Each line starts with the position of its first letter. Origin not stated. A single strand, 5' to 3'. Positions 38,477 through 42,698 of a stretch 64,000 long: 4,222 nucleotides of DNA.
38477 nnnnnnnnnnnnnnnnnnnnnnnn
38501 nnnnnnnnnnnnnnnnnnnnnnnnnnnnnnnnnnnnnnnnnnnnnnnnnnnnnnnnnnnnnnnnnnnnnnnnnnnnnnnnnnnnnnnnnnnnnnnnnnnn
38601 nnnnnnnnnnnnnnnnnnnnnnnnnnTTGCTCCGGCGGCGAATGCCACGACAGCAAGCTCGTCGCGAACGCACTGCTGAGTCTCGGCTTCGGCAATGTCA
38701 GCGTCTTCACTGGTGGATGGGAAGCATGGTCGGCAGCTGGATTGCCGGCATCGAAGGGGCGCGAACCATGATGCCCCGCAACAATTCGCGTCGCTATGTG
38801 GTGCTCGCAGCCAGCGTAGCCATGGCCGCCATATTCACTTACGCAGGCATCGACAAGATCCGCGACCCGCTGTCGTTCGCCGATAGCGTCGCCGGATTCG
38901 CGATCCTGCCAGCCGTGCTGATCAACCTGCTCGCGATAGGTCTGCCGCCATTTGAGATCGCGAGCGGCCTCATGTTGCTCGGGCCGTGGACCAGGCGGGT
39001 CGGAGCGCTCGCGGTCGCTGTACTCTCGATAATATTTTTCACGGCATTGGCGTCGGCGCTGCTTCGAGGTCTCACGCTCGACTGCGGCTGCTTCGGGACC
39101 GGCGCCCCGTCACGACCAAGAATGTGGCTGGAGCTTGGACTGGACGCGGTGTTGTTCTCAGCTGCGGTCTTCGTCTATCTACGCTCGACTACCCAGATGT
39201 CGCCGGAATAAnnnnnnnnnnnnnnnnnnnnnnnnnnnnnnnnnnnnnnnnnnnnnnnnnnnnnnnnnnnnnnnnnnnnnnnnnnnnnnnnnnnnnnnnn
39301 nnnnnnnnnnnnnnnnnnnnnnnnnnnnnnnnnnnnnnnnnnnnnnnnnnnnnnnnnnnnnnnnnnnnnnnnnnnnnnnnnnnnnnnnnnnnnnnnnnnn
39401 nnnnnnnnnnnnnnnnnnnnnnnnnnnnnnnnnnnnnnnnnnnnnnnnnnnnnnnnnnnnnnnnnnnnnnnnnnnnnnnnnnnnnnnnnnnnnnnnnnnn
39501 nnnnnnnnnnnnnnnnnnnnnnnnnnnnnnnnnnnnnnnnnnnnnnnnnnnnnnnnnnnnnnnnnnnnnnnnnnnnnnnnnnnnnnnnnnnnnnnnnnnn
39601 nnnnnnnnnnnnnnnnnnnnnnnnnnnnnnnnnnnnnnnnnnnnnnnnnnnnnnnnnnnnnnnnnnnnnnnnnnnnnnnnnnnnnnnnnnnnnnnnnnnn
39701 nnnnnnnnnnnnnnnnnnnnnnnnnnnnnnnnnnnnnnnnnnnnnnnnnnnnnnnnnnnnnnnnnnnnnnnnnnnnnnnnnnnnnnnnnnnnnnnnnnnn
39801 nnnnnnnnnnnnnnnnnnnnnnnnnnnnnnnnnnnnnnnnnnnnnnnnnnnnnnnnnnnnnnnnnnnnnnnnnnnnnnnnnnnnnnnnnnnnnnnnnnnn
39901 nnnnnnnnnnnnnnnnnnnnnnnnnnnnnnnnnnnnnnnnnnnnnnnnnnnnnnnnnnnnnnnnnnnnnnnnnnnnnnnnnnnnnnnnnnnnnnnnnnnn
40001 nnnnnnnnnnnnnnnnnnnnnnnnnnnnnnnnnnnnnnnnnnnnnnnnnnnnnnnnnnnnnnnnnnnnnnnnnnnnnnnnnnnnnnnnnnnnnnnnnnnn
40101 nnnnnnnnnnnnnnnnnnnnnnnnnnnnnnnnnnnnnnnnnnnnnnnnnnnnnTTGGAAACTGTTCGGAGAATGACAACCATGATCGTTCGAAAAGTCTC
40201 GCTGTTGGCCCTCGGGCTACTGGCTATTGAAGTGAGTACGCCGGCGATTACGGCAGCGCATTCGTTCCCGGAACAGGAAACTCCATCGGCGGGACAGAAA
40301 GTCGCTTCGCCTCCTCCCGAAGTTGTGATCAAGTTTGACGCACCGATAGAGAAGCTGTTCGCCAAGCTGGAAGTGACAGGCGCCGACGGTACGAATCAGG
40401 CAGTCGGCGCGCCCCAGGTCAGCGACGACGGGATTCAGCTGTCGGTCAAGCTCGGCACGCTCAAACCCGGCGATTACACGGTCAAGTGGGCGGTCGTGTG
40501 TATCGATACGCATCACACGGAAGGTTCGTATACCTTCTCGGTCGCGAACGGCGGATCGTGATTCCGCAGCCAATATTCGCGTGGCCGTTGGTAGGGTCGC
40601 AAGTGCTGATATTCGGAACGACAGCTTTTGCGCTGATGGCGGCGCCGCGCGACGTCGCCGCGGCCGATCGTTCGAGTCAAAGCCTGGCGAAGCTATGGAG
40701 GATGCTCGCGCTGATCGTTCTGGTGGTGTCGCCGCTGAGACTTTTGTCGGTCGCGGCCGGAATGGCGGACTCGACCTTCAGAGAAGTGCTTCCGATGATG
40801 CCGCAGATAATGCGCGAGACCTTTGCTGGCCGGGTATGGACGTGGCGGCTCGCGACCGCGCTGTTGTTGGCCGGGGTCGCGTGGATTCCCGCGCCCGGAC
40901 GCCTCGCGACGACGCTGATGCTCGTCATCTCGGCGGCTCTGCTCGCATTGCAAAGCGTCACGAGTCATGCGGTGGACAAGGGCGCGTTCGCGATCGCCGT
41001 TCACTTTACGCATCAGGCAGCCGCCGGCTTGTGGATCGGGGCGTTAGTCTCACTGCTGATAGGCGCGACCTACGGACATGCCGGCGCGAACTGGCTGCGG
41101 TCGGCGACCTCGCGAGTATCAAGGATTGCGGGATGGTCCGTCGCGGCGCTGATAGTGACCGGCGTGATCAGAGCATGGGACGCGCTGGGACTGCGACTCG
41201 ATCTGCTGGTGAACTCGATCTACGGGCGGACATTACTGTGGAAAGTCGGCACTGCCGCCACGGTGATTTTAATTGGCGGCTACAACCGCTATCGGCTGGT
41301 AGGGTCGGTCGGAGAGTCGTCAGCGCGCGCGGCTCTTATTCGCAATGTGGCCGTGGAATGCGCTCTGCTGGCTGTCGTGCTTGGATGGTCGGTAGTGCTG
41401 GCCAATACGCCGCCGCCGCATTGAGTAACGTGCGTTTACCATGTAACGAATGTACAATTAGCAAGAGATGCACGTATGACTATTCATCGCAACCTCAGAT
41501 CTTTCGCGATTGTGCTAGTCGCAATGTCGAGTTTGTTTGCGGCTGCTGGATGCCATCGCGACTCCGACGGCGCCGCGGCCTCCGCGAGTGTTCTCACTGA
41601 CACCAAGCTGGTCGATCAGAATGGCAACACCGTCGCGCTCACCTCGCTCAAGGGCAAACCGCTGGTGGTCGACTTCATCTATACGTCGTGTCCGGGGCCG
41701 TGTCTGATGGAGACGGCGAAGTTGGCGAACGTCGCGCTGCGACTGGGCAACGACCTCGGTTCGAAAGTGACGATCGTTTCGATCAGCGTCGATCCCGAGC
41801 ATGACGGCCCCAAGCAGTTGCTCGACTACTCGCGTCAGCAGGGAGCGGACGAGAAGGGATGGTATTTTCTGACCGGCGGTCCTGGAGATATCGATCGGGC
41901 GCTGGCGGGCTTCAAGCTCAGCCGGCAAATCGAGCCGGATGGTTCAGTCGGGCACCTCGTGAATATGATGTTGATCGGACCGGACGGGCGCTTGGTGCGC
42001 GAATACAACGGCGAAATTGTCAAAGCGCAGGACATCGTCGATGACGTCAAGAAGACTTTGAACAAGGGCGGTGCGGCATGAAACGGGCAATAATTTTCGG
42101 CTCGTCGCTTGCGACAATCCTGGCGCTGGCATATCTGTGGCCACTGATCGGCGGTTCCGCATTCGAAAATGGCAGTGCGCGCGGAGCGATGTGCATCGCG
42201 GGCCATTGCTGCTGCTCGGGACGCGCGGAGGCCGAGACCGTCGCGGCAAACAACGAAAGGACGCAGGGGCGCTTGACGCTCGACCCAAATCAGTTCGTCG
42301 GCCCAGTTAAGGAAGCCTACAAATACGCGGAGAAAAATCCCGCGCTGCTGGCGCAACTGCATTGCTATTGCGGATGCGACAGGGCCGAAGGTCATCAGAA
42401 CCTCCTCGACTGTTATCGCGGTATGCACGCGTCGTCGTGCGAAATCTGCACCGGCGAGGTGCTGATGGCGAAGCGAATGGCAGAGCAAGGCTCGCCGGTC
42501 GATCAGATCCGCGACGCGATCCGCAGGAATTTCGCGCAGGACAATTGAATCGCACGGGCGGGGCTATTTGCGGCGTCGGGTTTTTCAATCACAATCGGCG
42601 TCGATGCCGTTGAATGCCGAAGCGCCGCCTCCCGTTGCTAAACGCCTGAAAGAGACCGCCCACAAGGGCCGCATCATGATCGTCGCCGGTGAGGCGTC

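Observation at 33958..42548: An 8.6-kb copper / thiol-redox island splits the lipid A operon between the lpxI-linked oxidoreductase and lpxB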

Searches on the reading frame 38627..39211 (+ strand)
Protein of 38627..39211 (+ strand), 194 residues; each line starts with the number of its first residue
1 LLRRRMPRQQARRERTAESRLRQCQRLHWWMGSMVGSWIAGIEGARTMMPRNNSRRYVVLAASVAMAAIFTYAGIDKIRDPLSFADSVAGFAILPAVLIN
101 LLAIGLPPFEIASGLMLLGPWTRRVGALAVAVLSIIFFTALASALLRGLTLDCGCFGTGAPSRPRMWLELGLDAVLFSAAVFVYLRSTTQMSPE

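Call 4: search_protein_families(library=pfam, proteins=[window:38627-39211:+], max_evalue=0.01)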
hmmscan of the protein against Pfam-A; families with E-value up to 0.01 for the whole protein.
window:38627-39211:+ (194 aa): 3 families
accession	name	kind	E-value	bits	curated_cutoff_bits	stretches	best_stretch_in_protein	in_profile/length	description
PF07291.16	MauE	-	5.3e-26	91.9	27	1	56-184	2-126/128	Methylamine utilisation protein MauE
PF07681.17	DoxX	-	0.0022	19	23.6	1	62-136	5-78/85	DoxX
PF13564.11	DoxX_2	-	0.0036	17.8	26.3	1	62-148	2-85/103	DoxX-like family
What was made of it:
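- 38768..39211 (+): MauE/DoxX-family integral membrane protein with an invariant CGC motif. Its start codon overlaps the rhodanese stop (ATGA). PF07291, 91.9 bits (call 4).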

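Call 6: search_protein_families(library=ncbifam, proteins=[window:38627-39211:+], max_evalue=1)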
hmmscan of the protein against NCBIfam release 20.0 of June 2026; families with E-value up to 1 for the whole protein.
window:38627-39211:+ (194 aa): 1 family
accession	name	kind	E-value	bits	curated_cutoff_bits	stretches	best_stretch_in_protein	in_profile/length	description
NF045576.1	BT_3928_fam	equivalog_domain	1.1e-07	31.3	250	1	62-186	5-132/358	BT_3928 family protein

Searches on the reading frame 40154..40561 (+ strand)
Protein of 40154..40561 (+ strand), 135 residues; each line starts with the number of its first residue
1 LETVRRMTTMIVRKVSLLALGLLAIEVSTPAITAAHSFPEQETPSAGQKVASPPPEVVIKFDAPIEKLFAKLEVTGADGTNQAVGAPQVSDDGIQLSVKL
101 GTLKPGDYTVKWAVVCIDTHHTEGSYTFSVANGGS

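Call 5: search_protein_families(library=pfam, proteins=[window:40154-40561:+], max_evalue=0.01)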
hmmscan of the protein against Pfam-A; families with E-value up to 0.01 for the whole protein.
window:40154-40561:+ (135 aa): 1 family
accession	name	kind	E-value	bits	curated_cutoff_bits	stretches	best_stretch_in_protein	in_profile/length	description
PF04234.18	CopC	-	2.9e-20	73.5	23.3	1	36-130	1-92/92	CopC domain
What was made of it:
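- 40172..40561 (+): CopC with a mature N-terminal His and a D-x-H site. There is no Met-rich Cu(I) site. PF04234, E 2.9e-20 (call 5).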

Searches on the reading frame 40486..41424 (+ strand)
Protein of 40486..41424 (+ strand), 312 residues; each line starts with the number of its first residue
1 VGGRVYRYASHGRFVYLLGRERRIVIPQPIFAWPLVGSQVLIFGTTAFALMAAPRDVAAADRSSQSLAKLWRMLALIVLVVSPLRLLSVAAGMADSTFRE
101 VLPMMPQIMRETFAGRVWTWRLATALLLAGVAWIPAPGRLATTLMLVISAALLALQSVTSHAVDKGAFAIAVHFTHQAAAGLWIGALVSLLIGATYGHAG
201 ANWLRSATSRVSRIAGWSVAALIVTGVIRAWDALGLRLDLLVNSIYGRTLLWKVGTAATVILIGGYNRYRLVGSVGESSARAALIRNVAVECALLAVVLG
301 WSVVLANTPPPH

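Call 5: search_protein_families(library=pfam, proteins=[window:40486-41424:+], max_evalue=0.01)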
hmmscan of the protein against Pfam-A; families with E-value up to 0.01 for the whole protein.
window:40486-41424:+ (312 aa): 1 family
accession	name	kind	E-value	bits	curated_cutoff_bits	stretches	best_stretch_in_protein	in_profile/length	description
PF05425.18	CopD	-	2.8e-14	53.8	32.1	1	208-305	4-105/105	Copper resistance protein D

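Call 6: search_protein_families(library=ncbifam, proteins=[window:40486-41424:+], max_evalue=1)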
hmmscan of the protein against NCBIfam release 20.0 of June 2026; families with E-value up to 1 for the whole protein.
window:40486-41424:+ (312 aa): 1 family
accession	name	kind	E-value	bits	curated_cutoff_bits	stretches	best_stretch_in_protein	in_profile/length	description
NF033808.0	copper_CopD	equivalog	4e-36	125.1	195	1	39-310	15-294/295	copper homeostasis membrane protein CopD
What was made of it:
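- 40486..41424 (+): CopD inner-membrane protein (longest ORF given; the likely start is near 40558). NF033808 scores 125 bits, below its equivalog cutoff of 195 (calls 5, 6).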

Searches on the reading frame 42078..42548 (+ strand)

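Call 5: search_protein_families(library=pfam, proteins=[window:42078-42548:+], max_evalue=0.01)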
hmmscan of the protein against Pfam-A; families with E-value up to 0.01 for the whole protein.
window:42078-42548:+ (156 aa): 1 family
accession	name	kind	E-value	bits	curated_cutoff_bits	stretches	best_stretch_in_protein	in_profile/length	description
PF13798.11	PCYCGC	-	8.5e-09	35.9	25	1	76-152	53-140/153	Protein of unknown function with PCYCGC motif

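Call 6: search_protein_families(library=ncbifam, proteins=[window:42078-42548:+], max_evalue=1)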
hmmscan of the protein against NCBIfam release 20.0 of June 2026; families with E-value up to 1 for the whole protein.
window:42078-42548:+ (156 aa): 1 family
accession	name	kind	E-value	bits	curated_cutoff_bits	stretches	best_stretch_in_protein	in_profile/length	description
NF041379.1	OS_HP4_CYCXC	equivalog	1.7e-32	111.3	90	1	65-152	2-89/90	CYCXC family (seleno)protein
